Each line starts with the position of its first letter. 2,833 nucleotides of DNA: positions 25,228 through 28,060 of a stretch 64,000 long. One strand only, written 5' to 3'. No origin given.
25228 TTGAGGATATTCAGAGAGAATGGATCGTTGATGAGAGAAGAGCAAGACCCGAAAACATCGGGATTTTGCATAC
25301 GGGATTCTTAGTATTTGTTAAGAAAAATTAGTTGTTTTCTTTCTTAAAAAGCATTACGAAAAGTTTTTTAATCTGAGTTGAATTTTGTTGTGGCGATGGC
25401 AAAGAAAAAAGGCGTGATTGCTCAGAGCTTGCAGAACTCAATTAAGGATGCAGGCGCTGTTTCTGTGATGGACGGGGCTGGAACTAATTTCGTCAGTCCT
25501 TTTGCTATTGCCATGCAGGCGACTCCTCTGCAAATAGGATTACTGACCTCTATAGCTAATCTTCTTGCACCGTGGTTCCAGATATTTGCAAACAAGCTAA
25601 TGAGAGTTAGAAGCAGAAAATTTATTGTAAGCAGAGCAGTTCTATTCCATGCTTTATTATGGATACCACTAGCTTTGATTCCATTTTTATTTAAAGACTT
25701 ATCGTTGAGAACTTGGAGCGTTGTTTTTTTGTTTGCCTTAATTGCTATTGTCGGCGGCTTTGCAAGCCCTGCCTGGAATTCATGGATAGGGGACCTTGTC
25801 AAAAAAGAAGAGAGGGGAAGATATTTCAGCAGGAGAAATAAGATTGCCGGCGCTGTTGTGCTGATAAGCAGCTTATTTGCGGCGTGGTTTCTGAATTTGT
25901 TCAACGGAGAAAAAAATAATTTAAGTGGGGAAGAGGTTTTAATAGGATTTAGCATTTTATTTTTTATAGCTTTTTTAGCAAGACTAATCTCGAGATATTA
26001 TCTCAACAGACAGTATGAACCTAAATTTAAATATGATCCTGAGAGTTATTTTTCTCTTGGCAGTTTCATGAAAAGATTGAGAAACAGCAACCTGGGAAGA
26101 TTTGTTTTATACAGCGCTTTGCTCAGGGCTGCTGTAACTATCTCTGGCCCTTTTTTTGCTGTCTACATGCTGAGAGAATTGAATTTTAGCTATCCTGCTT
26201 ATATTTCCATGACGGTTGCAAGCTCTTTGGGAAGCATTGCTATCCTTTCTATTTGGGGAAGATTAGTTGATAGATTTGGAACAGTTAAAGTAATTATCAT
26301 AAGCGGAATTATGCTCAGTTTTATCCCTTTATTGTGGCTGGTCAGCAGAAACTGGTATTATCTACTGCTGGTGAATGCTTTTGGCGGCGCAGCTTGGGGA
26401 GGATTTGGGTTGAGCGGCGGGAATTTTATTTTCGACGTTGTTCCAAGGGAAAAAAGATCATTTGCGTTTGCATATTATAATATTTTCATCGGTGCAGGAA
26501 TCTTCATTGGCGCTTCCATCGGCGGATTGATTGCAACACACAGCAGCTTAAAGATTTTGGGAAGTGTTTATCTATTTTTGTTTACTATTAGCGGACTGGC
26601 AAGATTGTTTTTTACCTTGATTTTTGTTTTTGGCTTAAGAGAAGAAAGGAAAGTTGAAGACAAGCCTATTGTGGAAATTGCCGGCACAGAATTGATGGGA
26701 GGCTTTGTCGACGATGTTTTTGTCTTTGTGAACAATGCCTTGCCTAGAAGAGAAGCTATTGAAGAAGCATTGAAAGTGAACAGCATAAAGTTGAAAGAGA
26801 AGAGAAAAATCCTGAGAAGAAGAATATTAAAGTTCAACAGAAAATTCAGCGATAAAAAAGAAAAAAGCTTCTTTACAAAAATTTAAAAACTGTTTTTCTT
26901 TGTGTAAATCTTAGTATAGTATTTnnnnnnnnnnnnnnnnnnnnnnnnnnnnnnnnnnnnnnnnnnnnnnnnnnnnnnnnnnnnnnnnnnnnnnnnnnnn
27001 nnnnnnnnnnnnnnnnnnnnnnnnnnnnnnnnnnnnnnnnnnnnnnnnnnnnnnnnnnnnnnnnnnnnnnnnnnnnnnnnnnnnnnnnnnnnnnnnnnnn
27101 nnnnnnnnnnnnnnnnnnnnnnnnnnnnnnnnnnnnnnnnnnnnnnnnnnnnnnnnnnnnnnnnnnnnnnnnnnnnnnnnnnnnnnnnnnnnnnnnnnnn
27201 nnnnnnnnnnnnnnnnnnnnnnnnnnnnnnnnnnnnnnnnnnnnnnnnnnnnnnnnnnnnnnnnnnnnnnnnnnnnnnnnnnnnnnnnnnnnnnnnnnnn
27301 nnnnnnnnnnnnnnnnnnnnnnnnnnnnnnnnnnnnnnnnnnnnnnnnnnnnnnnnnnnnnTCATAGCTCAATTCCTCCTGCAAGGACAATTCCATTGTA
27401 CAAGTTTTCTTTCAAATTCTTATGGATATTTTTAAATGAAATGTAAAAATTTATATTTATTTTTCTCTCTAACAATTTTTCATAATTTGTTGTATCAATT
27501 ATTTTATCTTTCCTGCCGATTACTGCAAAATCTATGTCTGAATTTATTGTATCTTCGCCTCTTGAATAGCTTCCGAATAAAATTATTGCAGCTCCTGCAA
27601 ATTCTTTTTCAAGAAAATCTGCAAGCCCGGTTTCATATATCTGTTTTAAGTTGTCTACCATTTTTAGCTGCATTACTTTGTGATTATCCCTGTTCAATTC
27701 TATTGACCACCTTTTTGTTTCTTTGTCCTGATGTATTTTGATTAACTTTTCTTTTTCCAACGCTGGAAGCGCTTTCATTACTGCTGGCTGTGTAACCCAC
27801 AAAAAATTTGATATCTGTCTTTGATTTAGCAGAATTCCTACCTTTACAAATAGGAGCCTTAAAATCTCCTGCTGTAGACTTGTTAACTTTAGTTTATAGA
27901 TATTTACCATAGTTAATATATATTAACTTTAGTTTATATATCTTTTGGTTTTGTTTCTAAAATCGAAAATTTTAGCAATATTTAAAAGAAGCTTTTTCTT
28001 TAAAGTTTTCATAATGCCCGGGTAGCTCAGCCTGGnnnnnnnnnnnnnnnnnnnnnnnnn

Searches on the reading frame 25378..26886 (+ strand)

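Call 25: search_protein_families(library=pfam, proteins=[window:25378-26886:+], max_evalue=0.001)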
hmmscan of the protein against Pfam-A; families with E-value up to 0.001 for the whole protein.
window:25378-26886:+ (502 aa): 3 families
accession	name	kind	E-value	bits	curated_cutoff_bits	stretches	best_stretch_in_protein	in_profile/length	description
PF07690.21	MFS_1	-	4.3e-35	121.7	33.4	2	246-431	5-185/347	Major Facilitator Superfamily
PF12832.13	MFS_1_like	-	3.9e-15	56.2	25.2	1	47-392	30-368/373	MFS_1 like family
PF05977.19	MFS_3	-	0.00035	19.6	27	0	278-409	259-390/524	Transmembrane secretion effector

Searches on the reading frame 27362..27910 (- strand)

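Call 28: search_protein_families(library=pfam, proteins=[window:27362-27910:-], max_evalue=0.001)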
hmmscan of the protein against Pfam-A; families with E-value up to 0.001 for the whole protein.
window:27362-27910:- (182 aa): 2 families
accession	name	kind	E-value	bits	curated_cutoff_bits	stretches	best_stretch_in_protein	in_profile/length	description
PF01909.29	NTP_transf_2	-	4.1e-10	40.4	21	1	96-151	4-56/93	Nucleotidyltransferase domain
PF18765.7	Polbeta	-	1.7e-09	38.1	26.9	1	97-174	4-85/93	Polymerase beta, Nucleotidyltransferase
